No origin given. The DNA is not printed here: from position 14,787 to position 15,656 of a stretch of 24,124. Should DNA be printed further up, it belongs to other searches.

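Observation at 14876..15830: AT-rich two-gene insertion inside the head-assembly module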

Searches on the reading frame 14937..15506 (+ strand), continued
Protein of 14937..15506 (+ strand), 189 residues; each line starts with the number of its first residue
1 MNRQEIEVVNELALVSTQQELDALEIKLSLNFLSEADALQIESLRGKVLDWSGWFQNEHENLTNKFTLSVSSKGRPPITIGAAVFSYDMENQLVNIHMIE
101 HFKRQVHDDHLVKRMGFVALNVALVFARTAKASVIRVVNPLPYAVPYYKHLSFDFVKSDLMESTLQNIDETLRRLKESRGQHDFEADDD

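Call 35: fold_search(model_id=the predicted structure, library=pdb)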
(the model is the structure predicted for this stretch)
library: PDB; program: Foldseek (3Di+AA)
matches with E <= 10: 666; with E <= 0.001: 90
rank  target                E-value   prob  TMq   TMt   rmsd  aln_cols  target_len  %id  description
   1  3dr8_B                1.9e-05  1.00  0.42  0.45   6.5       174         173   16  Structure of yncA, a putative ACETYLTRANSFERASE from Salmonella typhimurium with its cofactor Acetyl-CoA (released 2008-08-12)
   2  5xun_A                3.3e-05  1.00  0.54  0.59   5.3       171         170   13  Crystal structure of Y145F mutant of KacT (released 2017-07-19)
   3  6cw2_D                3.5e-05  1.00  0.50  0.41   6.9       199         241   12  Crystal structure of a yeast SAGA transcriptional coactivator Ada2/Gcn5 HAT subcomplex, crystal form 1 (released 2018-09-19)
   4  6gtr_A                5.2e-05  1.00  0.49  0.56   6.1       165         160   10  Structure of the AtaT Y144F mutant toxin bound to the C-terminus of the antitoxin AtaR and Acetyl-CoA (released 2019-03-06)
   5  8gxj_C                6.3e-05  1.00  0.54  0.56   5.1       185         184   14  Pseudomonas aeruginosa N-acetyltransferase domain-containing protein PA3270 (released 2022-10-12)
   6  3owc_B                7.0e-05  1.00  0.49  0.53   5.8       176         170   14  Crystal structure of GNAT superfamily protein PA2578 from Pseudomonas aeruginosa (released 2010-11-03)
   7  4jjx_A                9.4e-05  1.00  0.45  0.48   7.2       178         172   13  Dodecameric structure of spermidine N-acetyltransferase SpeG from Vibrio cholerae O1 biovar eltor (released 2013-04-03)
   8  4jly_C                1.1e-04  1.00  0.45  0.49   6.6       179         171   15  Dodecameric structure of spermidine N-acetyltransferase from Vibrio cholerae (released 2013-04-03)
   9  3owc_A                1.2e-04  1.00  0.50  0.54   5.8       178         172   13  Crystal structure of GNAT superfamily protein PA2578 from Pseudomonas aeruginosa (released 2010-11-03)
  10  4ua3_A                1.2e-04  1.00  0.51  0.52   5.4       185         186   14  Crystal structure of selenomethionine labeled SpNatD (released 2015-01-28)
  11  5cnp_A                1.2e-04  1.00  0.46  0.50   6.5       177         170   15  X-ray crystal structure of Spermidine n1-acetyltransferase from Vibrio cholerae. (released 2015-07-29)
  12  9iy3                  1.3e-04  1.00  0.48  0.48   5.6       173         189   12  Iterative acetyltransferase on lasso peptides from Actinomycetes in complex with CoA (released 2025-08-13)
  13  9ynv_N                1.3e-04  1.00  0.47  0.28   7.3       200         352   10  Histone Acetyl Transferase (HAT) module of ctSAGA (released 2025-12-03)
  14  8h6c_F                1.3e-04  1.00  0.39  0.44   6.8       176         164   12  Crystal structure of human GCN5 histone acetyltransferase domain bound with malonyl-CoA (released 2023-05-03)
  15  4jly_A                1.3e-04  1.00  0.44  0.47   6.9       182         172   15  Dodecameric structure of spermidine N-acetyltransferase from Vibrio cholerae (released 2013-04-03)
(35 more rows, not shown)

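Call 38: search_solved_structures(query=A1, max_evalue=10, show_alignments=3)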
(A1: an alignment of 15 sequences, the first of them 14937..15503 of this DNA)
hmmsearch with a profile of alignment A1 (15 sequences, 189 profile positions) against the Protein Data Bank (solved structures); distinct sequences matched with E-value up to 10: 5.
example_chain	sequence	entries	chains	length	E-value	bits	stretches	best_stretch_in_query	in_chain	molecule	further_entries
2hek_A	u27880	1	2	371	0.23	14.1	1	92-130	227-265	Hypothetical protein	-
7uve_A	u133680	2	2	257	0.66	12.6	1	75-140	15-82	Histone-lysine N-methyltransferase eggless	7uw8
4nlx_A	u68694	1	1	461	1.2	11.8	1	46-108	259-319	RNA-directed RNA polymerase 3D-POL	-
4nlw_A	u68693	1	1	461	1.4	11.6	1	46-108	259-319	RNA-directed RNA polymerase 3D-POL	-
6nij_H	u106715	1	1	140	2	11.1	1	26-67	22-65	PGT145 Fab heavy chain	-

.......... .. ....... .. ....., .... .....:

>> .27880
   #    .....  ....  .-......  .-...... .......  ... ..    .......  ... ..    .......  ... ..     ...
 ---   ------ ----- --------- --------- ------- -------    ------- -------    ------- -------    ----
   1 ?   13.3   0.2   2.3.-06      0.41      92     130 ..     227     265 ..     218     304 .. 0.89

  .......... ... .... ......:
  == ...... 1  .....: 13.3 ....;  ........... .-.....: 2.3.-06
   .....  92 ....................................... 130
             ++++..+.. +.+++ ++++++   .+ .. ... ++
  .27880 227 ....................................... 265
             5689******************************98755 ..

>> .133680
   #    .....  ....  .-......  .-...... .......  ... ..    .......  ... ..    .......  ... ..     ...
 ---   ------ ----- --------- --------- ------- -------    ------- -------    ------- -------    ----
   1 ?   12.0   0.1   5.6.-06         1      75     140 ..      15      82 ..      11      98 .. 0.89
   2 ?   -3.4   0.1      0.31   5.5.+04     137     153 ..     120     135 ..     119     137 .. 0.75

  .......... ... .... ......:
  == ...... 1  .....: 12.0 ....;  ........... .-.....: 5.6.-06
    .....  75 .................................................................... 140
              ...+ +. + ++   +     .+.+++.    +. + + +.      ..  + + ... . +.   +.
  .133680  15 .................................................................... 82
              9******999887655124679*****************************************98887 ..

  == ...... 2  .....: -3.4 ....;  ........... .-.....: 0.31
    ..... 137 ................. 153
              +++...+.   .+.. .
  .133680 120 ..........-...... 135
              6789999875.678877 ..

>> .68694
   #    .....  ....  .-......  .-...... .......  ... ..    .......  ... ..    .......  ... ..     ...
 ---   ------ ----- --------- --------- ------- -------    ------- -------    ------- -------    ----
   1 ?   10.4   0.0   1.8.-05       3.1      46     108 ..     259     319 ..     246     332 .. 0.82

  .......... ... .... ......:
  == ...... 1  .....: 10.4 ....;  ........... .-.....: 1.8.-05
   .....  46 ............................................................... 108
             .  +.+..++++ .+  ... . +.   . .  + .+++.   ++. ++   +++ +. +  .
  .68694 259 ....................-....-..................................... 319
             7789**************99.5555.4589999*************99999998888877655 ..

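Call 39: search_protein_representatives(alignment_id=A1)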
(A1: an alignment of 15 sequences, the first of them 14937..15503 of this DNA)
Query: 15 sequences, 189 profile positions. Proteins with E-value up to 0.001 (for the whole library): 17; up to 1e-10: 4; up to 1e-30: 3. The best 17 are listed.
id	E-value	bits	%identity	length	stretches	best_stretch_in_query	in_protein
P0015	7.9e-85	299.4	-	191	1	1-188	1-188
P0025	2.0e-53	197.0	-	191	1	1-188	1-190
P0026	6.3e-42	159.5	-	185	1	8-186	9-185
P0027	2.3e-12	63.1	-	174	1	5-172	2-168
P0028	2.8e-10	56.3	-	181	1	6-170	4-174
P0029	2.0e-09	53.5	-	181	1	9-155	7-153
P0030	2.2e-09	53.3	-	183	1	15-175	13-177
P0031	3.8e-09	52.6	-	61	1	1-57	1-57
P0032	6.4e-09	51.8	-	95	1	86-175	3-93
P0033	3.5e-08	49.4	-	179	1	6-175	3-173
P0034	2.3e-07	46.8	-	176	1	5-172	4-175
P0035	1.1e-06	44.5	-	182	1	43-180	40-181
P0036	3.2e-06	43.0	-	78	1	115-188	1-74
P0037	5.9e-06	42.2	-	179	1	16-169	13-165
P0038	6.9e-06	42.0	-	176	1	48-160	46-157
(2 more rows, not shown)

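Call 43: find_related_loci(query=A1, collection=genome_contigs, flank=3000)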
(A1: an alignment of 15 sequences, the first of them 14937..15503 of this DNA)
Query A1 (189 aa) in genome_contigs; peptide patterns used: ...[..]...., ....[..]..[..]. (x = any residue, [..] = any of these).
55 stretches matched a pattern; 1 encode a relative of the query (tblastn E <= 1e-3); 1 distinct loci.
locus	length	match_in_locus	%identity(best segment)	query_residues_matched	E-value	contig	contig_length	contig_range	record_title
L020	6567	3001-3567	55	1-189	3e-71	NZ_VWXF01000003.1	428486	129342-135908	Candidatus Pantoea multigeneris isolate Acro-835 NODE_3_length_428486_cov_91.613429, whole genome shotgun sequence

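Call 44: find_related_loci(query=A1, collection=viral_contigs, flank=3000)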
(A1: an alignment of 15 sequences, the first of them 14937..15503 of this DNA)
Query A1 (189 aa) in viral_contigs; peptide patterns used: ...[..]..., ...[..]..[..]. (x = any residue, [..] = any of these).
35 stretches matched a pattern; 4 encode a relative of the query (tblastn E <= 1e-3); 4 distinct loci.
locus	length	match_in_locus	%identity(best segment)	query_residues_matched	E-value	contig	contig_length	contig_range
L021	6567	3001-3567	85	1-189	8e-108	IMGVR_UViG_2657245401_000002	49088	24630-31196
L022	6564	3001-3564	60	1-188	1e-79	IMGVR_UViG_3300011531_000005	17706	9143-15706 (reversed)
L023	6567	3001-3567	59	1-189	1e-78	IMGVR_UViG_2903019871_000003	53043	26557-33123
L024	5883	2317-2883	58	1-189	3e-76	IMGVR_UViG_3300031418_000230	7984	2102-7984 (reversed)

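Call 45: find_encoding_contigs(protein=P0027, flank=3000, max_places=3)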
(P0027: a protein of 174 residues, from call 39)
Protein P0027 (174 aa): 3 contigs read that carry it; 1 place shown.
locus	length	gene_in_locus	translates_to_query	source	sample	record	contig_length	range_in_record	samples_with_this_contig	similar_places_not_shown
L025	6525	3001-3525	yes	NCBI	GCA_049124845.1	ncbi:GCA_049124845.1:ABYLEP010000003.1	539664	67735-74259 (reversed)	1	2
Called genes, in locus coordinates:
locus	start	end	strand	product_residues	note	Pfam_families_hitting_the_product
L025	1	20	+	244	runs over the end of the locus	PF06992:Phage_lambda_P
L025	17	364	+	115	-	-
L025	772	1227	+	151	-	-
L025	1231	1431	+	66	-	-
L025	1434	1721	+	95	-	PF07102:YbcO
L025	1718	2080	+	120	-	PF05866:RusA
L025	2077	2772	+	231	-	PF06323:Phage_antiter_Q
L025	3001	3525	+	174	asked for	-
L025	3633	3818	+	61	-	-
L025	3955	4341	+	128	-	PF16931:Phage_holin_8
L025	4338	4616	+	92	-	PF05449:Phage_holin_3_7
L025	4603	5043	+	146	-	PF00959:Phage_lysozyme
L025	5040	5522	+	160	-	PF03245:Phage_lysis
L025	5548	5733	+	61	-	PF07125:DUF1378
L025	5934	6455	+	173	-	-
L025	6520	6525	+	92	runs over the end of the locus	-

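Call 46: find_encoding_contigs(protein=P0033, flank=3000, max_places=3)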
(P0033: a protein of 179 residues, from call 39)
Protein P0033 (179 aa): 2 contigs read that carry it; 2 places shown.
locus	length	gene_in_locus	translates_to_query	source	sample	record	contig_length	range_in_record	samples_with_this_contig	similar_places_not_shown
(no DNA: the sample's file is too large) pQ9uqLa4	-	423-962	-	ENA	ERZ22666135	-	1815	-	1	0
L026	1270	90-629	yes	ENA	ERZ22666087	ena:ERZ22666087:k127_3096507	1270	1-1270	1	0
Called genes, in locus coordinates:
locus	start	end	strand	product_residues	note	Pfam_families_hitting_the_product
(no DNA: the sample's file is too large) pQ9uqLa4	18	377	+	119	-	PF11686:DUF3283 (weak)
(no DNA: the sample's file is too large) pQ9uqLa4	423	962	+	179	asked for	-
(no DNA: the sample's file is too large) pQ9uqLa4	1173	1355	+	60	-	-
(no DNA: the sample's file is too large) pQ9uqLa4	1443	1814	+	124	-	?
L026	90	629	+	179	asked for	-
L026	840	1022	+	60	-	-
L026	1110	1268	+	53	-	?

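Call 56: search_protein_families(library=pfam, alignment_id=A4, max_evalue=10)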
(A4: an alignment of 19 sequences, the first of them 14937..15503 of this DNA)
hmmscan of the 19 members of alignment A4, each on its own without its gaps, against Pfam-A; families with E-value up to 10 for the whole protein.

A. member 1, window:14937-15503:+ (189 aa): 1 family
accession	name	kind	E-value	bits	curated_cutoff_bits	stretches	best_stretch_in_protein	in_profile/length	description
PF04715.19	Anth_synt_I_N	-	0.0034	18.1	23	1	29-129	39-134/140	Anthranilate synthase component I, N terminal region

B. families by the number of members that match (of 19 scanned): 8 families
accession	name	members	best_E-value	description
PF24522.1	KRIT1_FRMD8_FERM_C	1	0.00074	KRIT1/FRMD8, FERM domain C-lobe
PF04715.19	Anth_synt_I_N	1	0.0034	Anthranilate synthase component I, N terminal region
PF05452.16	Clavanin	1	0.0082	Clavanin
PF19530.4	Ndh2_N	1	0.079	NAD(P)H-quinone oxidoreductase subunit 2 N-terminal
PF15914.10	FAM193_C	1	0.1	FAM193 family C-terminal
PF10431.15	ClpB_D2-small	1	0.17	C-terminal, D2-small domain, of ClpB protein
PF16537.11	T2SSB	1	0.29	Type II secretion system protein B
PF08107.16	Antimicrobial12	1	1.2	Pleurocidin family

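Call 57: search_protein_families(library=ncbifam, proteins=[window:14937-15503:+, L005:3947-4477:+, L005:4677-4847:+], max_evalue=10)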
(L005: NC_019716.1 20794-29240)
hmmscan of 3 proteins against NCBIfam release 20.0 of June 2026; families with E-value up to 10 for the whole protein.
window:14937-15503:+ (189 aa): 0 families

L005:3947-4477:+ (177 aa): 0 families

L005:4677-4847:+ (57 aa): 0 families

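Call 89: list_cluster_members(proteins=[P0001, P0016])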
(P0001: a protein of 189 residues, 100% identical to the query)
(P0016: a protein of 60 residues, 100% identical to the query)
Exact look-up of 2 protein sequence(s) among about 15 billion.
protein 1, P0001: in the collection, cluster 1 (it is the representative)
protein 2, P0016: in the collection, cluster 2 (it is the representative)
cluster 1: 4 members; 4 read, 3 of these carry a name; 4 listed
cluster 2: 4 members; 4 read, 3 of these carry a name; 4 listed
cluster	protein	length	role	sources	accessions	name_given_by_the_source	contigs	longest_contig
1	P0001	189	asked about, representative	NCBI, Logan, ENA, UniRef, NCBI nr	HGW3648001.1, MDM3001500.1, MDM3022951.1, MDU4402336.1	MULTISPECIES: hypothetical protein [unclassified Citrobacter] | hypothetical protein n=1 Tax=unclassified Citrobacter TaxID=2644389 RepID=UPI000AC244A3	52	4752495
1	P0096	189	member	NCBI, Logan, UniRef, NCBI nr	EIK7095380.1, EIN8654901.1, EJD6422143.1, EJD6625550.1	hypothetical protein M0K99_RS21845 [Citrobacter freundii] | hypothetical protein n=1 Tax=Citrobacter freundii TaxID=546 RepID=UPI001BCBEF19 | hypothetical protein [Citrobacter freundii]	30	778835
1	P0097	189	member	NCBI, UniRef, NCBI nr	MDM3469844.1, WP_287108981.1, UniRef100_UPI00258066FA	hypothetical protein OGV52_19560 [Citrobacter sp. Cb041] | hypothetical protein n=1 Tax=Citrobacter sp. Cb041 TaxID=2985028 RepID=UPI00258066FA | hypothetical protein [Citrobacter sp. Cb041]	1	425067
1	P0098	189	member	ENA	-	-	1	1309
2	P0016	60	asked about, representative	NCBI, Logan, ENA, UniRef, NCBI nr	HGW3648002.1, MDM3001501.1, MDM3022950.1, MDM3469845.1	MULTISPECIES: hypothetical protein [unclassified Citrobacter] | hypothetical protein n=1 Tax=unclassified Citrobacter TaxID=2644389 RepID=UPI000AF69DBA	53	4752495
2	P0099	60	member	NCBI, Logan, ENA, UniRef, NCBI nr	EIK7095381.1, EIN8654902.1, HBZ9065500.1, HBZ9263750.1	TPA: hypothetical protein MNC29_002684 [Citrobacter freundii] | hypothetical protein n=1 Tax=Citrobacter freundii TaxID=546 RepID=UPI001BCDCB2B | hypothetical protein [Citrobacter freundii]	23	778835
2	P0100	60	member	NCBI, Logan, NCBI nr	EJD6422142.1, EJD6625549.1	hypothetical protein M0K99_RS21840 [Citrobacter freundii] | hypothetical protein [Citrobacter freundii]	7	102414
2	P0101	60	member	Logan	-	-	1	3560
